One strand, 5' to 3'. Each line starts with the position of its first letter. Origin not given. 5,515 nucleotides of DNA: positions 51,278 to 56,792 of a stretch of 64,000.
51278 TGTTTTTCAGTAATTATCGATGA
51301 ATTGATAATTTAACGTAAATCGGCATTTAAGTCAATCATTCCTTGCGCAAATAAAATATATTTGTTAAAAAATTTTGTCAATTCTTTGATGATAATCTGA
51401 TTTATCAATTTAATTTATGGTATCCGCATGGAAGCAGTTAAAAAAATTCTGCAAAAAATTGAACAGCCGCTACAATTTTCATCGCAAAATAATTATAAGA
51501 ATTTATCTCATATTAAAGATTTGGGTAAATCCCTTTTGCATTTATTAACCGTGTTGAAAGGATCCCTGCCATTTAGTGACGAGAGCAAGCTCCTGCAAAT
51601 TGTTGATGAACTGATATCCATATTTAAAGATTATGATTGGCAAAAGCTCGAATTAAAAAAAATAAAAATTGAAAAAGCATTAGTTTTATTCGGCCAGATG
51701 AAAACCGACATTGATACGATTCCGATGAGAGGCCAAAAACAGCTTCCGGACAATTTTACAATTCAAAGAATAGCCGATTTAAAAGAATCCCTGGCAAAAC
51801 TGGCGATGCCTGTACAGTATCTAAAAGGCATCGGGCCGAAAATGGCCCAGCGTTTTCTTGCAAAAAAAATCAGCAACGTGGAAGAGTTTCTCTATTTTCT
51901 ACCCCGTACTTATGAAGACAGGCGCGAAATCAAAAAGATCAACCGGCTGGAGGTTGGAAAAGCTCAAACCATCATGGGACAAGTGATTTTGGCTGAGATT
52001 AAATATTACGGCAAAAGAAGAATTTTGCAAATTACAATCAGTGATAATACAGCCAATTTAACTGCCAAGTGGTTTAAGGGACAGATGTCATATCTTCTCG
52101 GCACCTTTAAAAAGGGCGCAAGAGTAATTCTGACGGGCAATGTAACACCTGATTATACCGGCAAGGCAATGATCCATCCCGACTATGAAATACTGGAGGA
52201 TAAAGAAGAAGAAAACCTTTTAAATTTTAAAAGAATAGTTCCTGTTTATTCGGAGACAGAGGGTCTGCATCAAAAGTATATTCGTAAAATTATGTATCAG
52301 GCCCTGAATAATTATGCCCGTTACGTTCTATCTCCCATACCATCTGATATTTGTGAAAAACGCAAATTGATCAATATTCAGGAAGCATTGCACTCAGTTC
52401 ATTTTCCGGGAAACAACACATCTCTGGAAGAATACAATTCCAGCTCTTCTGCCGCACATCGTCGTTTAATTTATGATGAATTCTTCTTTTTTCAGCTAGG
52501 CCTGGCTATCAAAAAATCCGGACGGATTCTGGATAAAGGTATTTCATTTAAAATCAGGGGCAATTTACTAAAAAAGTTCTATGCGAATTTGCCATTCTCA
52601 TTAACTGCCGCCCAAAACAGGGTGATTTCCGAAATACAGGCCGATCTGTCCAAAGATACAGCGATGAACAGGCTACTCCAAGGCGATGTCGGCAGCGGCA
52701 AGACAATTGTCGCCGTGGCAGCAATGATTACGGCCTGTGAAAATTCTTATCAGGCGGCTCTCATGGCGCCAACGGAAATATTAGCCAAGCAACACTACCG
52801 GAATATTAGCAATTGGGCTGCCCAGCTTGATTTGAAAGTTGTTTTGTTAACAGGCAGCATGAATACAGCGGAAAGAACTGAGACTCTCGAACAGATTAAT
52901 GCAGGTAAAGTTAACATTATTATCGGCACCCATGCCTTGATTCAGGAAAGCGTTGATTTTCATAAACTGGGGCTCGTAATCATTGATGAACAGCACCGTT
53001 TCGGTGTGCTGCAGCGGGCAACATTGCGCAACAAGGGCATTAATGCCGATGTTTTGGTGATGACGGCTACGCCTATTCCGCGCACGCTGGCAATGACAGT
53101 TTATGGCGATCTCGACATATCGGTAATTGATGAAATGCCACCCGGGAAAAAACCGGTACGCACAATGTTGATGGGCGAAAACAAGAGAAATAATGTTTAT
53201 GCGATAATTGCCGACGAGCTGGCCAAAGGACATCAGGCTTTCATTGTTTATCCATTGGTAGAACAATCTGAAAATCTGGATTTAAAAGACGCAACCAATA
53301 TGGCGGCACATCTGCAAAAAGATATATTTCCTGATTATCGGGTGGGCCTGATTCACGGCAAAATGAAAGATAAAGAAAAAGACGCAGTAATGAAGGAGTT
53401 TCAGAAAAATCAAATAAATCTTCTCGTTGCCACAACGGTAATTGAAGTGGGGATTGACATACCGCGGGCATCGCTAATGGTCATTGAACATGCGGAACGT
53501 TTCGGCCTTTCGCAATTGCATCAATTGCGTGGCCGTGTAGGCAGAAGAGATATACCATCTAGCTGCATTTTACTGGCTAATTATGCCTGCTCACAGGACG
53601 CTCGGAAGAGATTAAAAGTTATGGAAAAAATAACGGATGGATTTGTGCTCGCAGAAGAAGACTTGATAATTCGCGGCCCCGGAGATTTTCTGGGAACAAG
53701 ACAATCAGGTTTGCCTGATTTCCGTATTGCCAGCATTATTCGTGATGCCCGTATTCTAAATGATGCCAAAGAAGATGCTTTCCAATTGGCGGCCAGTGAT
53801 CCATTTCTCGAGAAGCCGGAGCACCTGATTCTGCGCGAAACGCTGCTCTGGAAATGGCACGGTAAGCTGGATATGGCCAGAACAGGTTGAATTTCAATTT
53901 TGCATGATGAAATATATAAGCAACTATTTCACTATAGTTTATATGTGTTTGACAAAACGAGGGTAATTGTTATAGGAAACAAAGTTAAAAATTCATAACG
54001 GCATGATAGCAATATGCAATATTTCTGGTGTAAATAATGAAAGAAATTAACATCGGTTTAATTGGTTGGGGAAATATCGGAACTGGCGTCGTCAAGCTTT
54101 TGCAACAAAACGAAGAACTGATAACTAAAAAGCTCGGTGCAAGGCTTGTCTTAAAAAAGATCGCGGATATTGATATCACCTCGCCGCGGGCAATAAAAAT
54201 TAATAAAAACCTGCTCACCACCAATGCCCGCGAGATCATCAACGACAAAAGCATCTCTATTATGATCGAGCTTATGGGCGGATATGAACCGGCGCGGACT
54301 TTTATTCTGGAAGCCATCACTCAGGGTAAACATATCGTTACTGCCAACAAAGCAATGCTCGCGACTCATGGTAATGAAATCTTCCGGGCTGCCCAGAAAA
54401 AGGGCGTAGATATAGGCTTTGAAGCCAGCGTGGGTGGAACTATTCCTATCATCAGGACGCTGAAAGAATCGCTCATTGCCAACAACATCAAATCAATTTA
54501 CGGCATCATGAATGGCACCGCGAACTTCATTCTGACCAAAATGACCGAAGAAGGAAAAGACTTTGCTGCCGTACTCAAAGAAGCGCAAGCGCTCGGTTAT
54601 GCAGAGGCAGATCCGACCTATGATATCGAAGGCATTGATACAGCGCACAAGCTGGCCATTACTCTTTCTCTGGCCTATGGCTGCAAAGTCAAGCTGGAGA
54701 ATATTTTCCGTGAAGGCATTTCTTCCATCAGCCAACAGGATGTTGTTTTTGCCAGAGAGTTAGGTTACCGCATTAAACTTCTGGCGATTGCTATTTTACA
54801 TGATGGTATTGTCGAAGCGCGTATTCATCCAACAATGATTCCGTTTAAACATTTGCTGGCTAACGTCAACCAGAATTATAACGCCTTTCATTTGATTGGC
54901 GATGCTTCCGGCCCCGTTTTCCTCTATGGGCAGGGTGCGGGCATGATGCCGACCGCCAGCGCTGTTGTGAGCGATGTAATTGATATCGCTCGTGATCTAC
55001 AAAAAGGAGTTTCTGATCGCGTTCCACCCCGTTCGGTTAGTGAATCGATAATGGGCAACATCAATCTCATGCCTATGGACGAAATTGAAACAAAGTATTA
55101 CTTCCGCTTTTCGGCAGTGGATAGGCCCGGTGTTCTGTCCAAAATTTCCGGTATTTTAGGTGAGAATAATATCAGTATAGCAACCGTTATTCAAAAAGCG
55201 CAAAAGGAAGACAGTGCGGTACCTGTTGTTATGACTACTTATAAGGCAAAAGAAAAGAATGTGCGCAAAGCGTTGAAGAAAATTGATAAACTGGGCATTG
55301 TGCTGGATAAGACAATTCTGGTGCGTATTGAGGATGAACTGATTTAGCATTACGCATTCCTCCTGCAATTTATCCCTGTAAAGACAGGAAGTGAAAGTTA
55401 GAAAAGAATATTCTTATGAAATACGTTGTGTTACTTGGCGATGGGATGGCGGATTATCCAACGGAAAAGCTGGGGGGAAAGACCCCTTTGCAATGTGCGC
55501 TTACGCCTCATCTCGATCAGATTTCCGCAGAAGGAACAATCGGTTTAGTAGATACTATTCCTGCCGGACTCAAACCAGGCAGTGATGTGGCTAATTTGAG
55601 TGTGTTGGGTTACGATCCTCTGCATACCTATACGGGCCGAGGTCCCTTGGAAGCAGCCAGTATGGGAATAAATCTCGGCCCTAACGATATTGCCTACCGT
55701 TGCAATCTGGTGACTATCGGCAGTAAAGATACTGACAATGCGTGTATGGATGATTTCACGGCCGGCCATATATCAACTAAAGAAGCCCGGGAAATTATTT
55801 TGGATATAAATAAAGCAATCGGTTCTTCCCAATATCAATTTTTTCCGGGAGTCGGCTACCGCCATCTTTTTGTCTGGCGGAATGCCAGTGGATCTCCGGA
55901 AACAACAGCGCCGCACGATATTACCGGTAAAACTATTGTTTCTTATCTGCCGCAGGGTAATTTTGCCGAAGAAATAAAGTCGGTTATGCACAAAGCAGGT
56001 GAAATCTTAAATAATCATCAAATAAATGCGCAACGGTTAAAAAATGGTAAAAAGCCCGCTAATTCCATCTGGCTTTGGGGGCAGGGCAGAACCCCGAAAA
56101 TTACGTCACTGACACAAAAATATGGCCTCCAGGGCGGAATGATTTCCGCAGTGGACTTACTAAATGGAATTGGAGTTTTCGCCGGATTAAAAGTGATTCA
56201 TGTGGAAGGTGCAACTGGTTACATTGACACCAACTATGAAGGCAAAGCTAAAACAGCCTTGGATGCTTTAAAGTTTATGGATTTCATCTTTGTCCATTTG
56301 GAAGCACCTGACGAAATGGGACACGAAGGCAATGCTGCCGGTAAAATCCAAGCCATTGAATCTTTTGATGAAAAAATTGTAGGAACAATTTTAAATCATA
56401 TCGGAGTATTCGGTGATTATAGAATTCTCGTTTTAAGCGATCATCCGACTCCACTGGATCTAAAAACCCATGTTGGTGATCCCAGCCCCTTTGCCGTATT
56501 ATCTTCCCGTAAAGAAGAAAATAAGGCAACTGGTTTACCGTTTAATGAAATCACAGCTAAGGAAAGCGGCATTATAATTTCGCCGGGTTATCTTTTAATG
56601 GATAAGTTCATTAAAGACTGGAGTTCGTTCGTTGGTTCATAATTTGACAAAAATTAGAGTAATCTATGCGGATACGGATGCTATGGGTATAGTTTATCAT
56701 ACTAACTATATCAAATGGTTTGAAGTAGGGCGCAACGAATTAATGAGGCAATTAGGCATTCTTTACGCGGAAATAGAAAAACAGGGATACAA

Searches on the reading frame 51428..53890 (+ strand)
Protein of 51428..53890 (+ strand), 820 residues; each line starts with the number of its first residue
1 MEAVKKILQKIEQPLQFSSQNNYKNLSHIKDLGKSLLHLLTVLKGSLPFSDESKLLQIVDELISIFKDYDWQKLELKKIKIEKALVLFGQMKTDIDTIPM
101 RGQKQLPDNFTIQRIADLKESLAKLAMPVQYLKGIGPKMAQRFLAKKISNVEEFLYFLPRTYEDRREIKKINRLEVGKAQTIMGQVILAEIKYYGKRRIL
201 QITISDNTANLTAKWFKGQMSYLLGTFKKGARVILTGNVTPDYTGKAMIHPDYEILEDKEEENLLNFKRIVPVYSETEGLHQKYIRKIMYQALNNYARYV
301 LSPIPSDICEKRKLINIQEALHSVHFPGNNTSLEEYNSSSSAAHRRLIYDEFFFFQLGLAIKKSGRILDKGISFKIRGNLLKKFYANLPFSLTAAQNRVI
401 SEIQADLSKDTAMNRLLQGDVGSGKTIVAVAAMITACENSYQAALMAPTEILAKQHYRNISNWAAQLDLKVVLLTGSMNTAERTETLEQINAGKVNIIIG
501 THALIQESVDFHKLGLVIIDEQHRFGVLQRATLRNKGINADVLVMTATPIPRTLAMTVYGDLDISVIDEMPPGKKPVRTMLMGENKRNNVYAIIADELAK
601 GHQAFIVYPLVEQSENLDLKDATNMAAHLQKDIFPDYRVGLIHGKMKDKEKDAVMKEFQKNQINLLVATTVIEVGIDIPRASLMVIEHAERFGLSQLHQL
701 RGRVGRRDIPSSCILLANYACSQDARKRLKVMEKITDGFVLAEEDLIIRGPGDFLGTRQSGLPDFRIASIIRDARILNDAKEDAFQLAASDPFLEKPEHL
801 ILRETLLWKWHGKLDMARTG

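Call 61: search_protein_families(library=pfam, proteins=[window:51428-53890:+], max_evalue=0.00001)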
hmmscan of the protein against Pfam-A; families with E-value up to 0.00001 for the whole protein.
window:51428-53890:+ (820 aa): 8 families
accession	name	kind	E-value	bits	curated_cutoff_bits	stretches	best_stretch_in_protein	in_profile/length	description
PF00271.37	Helicase_C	-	7.4e-29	100.7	23.5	2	590-707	6-109/110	Helicase conserved C-terminal domain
PF00270.35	DEAD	-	2.6e-25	89.5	26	1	394-555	2-165/167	DEAD/DEAH box helicase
PF17191.10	RecG_wedge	-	2.7e-25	89.3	23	1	128-293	1-159/162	RecG wedge domain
PF19833.4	RecG_dom3_C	-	3.7e-14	53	26.8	1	736-806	2-73/87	ATP-dependent DNA helicase RecG, domain 3, C-terminal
PF04851.21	ResIII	-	5.5e-12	46.3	22.5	1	391-549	3-162/164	Type III restriction enzyme, res subunit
PF01336.31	tRNA_anti-codon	-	6.2e-09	36.1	27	1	181-256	2-75/75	OB-fold nucleic acid binding domain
PF00176.29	SNF2-rel_dom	-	1.1e-07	31.7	24.9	1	411-554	16-168/290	SNF2-related domain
PF22590.2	Cas3-like_C_2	-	1.9e-06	28.6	27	0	620-707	13-104/106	CRISPR-associated nuclease/helicase Cas3, C-terminal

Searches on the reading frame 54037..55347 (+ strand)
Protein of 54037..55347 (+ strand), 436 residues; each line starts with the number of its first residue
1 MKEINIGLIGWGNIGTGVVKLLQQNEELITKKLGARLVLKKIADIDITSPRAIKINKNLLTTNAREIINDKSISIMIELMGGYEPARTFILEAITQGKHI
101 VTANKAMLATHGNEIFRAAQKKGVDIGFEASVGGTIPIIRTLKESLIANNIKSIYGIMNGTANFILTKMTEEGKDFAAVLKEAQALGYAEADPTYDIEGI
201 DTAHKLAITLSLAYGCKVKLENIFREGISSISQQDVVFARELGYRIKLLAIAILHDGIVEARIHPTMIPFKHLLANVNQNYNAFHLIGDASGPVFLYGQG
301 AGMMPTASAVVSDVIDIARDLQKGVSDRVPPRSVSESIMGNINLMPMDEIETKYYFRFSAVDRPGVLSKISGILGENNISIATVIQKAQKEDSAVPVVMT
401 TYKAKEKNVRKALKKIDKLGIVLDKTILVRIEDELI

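Call 62: search_protein_families(library=pfam, proteins=[window:54037-55347:+], max_evalue=0.00001)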
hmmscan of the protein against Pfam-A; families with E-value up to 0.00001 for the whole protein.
window:54037-55347:+ (436 aa): 4 families
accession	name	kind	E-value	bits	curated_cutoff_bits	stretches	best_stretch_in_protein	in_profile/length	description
PF00742.24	Homoserine_dh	-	3.8e-65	219.4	22.9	1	137-315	1-173/173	Homoserine dehydrogenase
PF03447.22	NAD_binding_3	-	1.2e-17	65.2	24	1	10-129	1-116/116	Homoserine dehydrogenase, NAD binding domain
PF01842.31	ACT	-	3.8e-11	43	27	1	355-420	2-65/66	ACT domain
PF22629.2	ACT_AHAS_ss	-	6.5e-06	26.7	27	0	362-423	7-66/67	AHAS small subunit-like ACT domain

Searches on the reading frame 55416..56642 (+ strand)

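Call 62: search_protein_families(library=pfam, proteins=[window:55416-56642:+], max_evalue=0.00001)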
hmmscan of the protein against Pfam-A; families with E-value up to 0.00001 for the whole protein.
window:55416-56642:+ (408 aa): 2 families
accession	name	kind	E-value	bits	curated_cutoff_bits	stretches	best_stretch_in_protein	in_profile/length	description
PF10143.14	PhosphMutase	-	4.6e-57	193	21.5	1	38-204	2-170/170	2,3-bisphosphoglycerate-independent phosphoglycerate mutase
PF01676.23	Metalloenzyme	-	7.1e-42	144.1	24.3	1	1-370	1-231/252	Metalloenzyme superfamily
